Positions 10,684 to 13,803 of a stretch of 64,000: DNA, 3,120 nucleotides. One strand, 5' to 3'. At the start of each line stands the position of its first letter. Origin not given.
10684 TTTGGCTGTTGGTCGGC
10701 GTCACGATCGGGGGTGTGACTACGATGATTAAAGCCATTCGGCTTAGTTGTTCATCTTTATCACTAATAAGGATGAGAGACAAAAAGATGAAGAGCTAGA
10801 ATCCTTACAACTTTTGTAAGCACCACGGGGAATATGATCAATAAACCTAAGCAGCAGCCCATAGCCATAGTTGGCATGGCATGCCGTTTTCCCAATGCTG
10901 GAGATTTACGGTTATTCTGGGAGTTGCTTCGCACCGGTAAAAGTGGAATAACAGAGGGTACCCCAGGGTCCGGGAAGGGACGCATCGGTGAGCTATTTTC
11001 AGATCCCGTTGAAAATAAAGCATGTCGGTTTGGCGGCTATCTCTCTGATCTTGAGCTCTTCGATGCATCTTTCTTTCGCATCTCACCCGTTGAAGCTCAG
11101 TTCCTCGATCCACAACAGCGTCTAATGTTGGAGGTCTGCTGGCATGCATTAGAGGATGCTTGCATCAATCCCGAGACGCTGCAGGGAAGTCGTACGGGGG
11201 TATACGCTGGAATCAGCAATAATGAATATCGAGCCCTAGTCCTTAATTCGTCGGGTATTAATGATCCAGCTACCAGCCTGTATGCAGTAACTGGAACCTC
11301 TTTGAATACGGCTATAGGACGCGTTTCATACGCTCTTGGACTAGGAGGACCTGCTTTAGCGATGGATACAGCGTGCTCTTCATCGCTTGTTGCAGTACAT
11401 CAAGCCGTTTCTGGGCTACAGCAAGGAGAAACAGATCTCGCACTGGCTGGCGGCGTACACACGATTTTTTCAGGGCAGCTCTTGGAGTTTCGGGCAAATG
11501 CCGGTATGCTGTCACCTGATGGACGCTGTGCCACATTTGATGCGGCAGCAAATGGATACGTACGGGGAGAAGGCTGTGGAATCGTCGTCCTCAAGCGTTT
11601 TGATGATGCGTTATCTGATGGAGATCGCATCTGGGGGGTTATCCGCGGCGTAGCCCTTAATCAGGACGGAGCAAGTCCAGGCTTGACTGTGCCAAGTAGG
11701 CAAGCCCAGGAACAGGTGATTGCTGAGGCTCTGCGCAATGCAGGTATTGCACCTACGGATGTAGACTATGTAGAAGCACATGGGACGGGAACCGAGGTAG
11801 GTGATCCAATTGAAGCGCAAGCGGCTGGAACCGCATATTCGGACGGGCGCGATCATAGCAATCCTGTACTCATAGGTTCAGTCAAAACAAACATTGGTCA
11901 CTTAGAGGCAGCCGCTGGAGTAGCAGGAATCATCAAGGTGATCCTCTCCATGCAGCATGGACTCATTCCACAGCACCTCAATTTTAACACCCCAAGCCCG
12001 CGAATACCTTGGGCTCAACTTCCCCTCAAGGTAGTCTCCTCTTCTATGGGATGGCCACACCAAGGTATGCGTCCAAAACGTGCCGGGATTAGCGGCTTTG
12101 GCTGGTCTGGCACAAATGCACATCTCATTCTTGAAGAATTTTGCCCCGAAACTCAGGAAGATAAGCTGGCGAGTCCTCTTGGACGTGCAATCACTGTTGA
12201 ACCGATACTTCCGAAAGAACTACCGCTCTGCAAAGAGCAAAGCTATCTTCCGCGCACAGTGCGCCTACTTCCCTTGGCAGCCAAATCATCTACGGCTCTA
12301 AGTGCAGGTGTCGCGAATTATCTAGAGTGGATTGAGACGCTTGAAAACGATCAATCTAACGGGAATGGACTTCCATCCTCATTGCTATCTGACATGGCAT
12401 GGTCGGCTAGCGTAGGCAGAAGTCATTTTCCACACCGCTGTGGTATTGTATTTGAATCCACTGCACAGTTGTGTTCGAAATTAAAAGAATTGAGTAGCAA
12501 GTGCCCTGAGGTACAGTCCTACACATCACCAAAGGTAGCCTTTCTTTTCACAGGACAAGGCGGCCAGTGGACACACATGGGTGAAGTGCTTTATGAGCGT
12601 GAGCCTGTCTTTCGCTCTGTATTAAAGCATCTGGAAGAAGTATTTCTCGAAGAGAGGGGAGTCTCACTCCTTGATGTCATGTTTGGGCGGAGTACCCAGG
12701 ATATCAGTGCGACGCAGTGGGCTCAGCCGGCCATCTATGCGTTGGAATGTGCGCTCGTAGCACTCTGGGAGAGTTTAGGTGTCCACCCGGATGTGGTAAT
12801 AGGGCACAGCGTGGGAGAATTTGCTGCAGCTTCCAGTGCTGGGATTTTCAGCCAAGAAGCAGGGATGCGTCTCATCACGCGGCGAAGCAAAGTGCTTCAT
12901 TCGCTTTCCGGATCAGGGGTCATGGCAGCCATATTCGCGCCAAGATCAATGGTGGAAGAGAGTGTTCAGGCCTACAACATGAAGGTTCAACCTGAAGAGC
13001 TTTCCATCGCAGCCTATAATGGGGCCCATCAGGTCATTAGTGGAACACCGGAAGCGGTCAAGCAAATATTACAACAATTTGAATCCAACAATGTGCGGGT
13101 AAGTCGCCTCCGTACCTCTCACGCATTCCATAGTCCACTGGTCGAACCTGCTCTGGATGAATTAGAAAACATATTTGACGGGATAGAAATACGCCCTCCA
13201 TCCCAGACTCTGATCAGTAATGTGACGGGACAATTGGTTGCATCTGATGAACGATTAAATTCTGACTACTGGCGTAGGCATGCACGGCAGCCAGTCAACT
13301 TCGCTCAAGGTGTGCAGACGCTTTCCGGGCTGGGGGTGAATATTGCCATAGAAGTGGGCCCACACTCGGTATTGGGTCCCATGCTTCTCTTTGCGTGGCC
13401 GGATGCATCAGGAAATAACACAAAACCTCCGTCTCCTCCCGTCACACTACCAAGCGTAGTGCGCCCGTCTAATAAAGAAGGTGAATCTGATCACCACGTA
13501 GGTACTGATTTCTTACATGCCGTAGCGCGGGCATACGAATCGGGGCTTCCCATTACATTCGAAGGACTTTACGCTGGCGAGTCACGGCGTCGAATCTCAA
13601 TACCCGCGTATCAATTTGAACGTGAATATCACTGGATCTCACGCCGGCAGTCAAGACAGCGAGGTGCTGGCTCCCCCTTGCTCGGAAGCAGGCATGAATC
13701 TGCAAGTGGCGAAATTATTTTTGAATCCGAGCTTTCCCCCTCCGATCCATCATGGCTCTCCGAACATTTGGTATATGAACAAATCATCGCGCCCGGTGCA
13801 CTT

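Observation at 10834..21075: Solitary 3413-aa type I PKS with a fungal-HR-PKS-like fully reducing, C-methylating module and no cluster around it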

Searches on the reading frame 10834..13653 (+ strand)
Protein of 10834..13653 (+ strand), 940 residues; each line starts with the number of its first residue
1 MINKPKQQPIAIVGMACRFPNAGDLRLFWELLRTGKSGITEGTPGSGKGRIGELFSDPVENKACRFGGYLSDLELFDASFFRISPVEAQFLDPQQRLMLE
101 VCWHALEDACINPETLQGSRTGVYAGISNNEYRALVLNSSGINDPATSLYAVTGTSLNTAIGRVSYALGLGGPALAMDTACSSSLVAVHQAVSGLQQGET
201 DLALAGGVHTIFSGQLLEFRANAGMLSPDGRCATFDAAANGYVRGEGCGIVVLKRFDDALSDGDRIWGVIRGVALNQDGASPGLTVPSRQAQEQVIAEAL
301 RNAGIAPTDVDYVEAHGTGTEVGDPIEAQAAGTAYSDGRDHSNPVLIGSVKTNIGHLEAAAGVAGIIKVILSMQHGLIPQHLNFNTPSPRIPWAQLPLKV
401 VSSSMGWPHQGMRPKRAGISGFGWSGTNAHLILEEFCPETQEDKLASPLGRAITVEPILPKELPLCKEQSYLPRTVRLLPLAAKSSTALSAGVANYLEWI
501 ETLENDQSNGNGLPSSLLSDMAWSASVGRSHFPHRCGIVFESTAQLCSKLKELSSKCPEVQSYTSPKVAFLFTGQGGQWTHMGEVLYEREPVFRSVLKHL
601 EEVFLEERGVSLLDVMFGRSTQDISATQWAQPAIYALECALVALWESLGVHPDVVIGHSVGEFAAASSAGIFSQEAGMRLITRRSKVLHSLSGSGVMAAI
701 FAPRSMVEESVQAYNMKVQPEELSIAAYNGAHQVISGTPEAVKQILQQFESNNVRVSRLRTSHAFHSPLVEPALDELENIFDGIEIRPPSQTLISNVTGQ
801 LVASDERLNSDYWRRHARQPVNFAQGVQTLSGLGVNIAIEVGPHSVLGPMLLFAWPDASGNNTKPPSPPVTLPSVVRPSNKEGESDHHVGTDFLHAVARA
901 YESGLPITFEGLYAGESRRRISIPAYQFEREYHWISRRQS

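Call 56: search_solved_structures(query=window:10834-13653:+, max_evalue=1e-50)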
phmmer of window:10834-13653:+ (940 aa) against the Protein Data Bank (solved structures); distinct sequences matched with E-value up to 1e-50: 78 (the best 60 are shown).
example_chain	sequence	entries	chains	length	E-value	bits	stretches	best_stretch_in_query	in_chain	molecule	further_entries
4mz0_A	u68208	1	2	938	3.4e-209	700.6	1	6-936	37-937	CurL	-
7zma_A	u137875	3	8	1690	1.7e-182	612.3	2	9-444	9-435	Putative polyketide synthase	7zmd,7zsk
9iyw_A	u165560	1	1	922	3.3e-177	594.8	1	6-936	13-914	Polyketide synthase,GfsA KSQ-AncAT chimeric protein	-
8in9_A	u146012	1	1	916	1.6e-171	576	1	6-936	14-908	Polyketide synthase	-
7vee_A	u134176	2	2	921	7.7e-170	570.4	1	6-936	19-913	Polyketide synthase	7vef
7s6b_A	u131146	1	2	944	1.8e-156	526.1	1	6-447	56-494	Polyketide synthase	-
2hg4_A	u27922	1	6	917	2.5e-156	525.7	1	8-447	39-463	6-Deoxyerythronolide B Synthase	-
11sz_A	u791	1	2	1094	3.9e-156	525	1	4-437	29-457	6-deoxyerythronolide-B synthase, Erythronolide synthase EryA2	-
7s6c_A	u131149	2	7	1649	8.2e-156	524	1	5-447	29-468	6-deoxyerythronolide-B synthase EryA2, modules 3 and 4, Lsd14 Polyketide synthase fusion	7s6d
7m7j_B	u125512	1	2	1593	1.1e-154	520.3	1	6-442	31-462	EryAI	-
7m7i_B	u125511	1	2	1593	1.1e-154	520.2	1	6-442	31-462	EryAI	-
7m7f_B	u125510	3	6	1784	1.5e-154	519.8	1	6-442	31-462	EryAI,6-deoxyerythronolide-B synthase EryA3, modules 5 and 6 chimera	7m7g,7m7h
8tjn_B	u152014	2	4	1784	1.5e-154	519.8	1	6-442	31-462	EryAI,6-deoxyerythronolide-B synthase EryA3, modules 5 and 6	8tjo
7uwr_A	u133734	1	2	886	7.1e-154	517.6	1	8-935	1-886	Narbonolide/10-deoxymethynolide synthase PikA1, modules 1 and 2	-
8ee0_A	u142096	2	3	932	1.4e-153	516.5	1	5-439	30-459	6-deoxyerythronolide B synthase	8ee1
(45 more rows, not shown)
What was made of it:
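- On Fungal-type iterative HR-PKS: LovB E 2e-108 against CurL 3e-209 and many bacterial modular PKSs at 1e-150 or better (call 56).
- Closest known: Cyanobacterial cis-AT PKS modules of the curacin and jamaicamide type. Same: The best sequence match among solved structures (call 56).
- By sequence the KS-AT is nearest to non-iterative cis-AT modules (CurL 3e-209 against LovB 2e-108, call 56).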
